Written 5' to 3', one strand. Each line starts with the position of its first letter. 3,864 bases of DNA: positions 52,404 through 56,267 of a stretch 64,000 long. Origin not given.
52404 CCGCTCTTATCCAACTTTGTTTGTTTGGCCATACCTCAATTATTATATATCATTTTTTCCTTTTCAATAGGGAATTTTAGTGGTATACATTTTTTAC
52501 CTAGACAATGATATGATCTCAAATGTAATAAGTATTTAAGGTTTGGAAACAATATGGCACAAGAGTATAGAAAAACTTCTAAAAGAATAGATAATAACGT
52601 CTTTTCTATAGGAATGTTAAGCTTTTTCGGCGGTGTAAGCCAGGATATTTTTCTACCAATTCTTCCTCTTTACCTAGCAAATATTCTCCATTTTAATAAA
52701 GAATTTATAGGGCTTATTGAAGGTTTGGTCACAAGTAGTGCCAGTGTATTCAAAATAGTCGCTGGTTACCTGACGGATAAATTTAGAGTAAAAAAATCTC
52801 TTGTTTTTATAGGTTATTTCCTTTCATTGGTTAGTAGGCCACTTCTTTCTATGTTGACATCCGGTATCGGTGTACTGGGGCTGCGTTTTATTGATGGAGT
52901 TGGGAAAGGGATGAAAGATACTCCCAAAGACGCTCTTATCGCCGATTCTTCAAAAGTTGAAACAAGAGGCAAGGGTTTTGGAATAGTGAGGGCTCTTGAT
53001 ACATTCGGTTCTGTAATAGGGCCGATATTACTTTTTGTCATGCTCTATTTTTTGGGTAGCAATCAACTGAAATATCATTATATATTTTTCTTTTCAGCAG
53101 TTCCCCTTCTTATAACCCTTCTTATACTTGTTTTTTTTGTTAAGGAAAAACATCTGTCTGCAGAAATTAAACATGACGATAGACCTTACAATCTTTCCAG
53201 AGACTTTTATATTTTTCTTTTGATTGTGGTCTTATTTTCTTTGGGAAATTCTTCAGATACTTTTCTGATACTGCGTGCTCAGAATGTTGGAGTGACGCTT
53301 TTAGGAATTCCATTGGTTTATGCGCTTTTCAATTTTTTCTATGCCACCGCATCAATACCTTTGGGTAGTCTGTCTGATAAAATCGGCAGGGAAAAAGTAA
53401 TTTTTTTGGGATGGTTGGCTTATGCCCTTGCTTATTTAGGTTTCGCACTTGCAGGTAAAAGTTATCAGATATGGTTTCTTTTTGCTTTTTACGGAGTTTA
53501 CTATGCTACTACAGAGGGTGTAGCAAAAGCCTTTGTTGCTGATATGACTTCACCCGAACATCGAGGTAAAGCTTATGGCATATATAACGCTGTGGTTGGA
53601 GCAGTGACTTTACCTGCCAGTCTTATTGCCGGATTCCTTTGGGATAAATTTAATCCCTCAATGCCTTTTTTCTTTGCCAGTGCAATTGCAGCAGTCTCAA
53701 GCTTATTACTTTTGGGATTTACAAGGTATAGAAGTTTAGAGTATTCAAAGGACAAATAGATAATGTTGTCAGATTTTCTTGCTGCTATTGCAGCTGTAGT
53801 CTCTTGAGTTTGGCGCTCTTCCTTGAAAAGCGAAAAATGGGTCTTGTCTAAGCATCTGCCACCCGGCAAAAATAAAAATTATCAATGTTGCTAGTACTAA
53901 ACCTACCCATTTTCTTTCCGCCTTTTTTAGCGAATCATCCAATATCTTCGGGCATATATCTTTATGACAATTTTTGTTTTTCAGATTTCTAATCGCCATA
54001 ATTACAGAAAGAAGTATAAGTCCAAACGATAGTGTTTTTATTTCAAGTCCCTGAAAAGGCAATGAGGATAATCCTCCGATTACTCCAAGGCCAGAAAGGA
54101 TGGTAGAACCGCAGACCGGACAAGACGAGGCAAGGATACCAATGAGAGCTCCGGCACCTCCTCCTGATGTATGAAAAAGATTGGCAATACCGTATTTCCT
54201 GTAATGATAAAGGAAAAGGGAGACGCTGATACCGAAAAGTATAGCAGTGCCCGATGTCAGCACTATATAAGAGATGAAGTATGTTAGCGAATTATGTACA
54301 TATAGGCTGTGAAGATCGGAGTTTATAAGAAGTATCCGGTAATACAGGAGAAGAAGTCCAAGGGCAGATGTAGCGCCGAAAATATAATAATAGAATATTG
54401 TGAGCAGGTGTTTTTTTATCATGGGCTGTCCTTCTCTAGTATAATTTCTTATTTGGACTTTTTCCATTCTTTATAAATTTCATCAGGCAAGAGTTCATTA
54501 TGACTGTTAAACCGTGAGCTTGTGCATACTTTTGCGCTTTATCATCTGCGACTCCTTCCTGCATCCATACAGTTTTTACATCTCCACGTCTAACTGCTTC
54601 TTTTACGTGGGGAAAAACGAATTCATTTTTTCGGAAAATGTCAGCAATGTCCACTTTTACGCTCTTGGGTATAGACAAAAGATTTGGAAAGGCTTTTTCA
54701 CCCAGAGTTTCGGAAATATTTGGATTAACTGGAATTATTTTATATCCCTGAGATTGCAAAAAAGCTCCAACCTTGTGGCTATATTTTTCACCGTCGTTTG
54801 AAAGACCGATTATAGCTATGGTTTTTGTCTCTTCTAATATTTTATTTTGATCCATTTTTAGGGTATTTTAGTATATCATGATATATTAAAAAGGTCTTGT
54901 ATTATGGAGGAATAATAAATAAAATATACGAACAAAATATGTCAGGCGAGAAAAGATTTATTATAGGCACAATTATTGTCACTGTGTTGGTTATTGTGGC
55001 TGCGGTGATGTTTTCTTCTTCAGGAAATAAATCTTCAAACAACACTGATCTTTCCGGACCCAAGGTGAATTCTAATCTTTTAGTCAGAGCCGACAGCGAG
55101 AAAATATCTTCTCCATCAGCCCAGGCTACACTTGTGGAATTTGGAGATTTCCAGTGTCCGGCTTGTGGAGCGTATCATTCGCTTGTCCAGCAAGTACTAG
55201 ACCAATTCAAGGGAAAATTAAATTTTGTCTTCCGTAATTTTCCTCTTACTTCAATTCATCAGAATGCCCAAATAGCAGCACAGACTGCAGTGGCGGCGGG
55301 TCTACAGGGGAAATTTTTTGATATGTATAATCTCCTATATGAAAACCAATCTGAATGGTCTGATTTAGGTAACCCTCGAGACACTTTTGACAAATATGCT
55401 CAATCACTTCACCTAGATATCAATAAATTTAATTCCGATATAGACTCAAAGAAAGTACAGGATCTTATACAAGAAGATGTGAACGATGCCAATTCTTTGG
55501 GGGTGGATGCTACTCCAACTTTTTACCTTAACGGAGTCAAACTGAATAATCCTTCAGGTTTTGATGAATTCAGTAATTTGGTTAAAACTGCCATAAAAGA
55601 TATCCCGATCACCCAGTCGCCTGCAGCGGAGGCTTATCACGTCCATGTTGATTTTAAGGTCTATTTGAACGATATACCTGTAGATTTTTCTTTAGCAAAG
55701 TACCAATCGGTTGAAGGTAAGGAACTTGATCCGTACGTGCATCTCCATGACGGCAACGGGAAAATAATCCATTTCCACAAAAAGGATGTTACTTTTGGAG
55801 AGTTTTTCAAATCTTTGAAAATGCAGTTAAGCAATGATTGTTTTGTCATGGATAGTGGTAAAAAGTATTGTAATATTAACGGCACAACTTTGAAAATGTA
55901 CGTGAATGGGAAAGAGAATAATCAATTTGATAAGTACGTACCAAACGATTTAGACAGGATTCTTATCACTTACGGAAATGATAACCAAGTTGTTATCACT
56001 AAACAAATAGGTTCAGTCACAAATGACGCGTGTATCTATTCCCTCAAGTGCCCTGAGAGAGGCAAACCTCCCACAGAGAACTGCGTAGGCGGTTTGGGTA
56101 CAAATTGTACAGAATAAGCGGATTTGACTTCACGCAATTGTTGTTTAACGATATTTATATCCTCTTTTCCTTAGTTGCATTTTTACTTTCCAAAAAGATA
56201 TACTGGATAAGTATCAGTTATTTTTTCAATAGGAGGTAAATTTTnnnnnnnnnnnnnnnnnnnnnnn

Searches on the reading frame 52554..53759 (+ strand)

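Call 3: search_protein_families(library=pfam, proteins=[window:52554-53759:+])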
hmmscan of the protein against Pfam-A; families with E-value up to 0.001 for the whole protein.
window:52554-53759:+ (401 aa): 3 families
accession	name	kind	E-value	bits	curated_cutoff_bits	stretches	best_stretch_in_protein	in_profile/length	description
PF07690.21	MFS_1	-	1.5e-50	172.5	33.4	2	21-228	3-214/347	Major Facilitator Superfamily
PF00083.30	Sugar_tr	-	1.9e-07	30.8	22.3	1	67-197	63-192/452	Sugar (and other) transporter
PF03209.21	PUCC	-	4e-05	23.2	21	0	113-174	97-158/401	PUCC protein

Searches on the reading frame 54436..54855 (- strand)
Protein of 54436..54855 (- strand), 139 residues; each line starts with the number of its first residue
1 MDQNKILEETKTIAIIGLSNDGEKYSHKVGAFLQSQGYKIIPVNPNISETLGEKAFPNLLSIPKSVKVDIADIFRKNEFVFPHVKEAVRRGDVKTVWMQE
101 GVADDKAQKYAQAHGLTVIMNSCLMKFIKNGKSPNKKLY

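Call 3: search_protein_families(library=pfam, proteins=[window:54436-54855:-])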
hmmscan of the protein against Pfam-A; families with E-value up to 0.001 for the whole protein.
window:54436-54855:- (139 aa): 2 families
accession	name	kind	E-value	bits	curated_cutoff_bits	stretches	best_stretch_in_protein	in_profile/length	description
PF13380.12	CoA_binding_2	-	4.7e-35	121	22.8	1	11-125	1-112/116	CoA binding domain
PF02629.25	CoA_binding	-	1.9e-05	25.8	22.3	1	9-97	2-92/97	CoA binding domain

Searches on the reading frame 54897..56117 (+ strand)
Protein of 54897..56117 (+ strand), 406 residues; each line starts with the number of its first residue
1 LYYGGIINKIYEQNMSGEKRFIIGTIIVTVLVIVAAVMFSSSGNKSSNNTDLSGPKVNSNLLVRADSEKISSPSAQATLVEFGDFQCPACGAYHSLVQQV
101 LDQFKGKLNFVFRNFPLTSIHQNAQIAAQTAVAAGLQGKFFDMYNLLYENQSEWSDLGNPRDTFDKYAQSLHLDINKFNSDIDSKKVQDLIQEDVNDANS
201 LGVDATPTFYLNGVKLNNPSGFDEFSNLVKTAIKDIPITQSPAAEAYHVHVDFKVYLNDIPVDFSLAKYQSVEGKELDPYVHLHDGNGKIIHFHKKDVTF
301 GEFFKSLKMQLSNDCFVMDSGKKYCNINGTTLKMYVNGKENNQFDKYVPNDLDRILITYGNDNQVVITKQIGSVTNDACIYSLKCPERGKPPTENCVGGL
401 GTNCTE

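Call 3: search_protein_families(library=pfam, proteins=[window:54897-56117:+])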
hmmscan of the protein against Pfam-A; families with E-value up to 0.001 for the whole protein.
window:54897-56117:+ (406 aa): 3 families
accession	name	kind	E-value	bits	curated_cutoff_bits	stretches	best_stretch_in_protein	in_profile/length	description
PF13462.12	Thioredoxin_4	-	2.4e-27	96.6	23.2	1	72-230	10-164/165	Thioredoxin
PF01323.26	DSBA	-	7.8e-12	45.8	25.6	1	78-219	1-180/191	DSBA-like thioredoxin domain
PF13743.12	Thioredoxin_5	-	2.1e-06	28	27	1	161-210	113-162/186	Thioredoxin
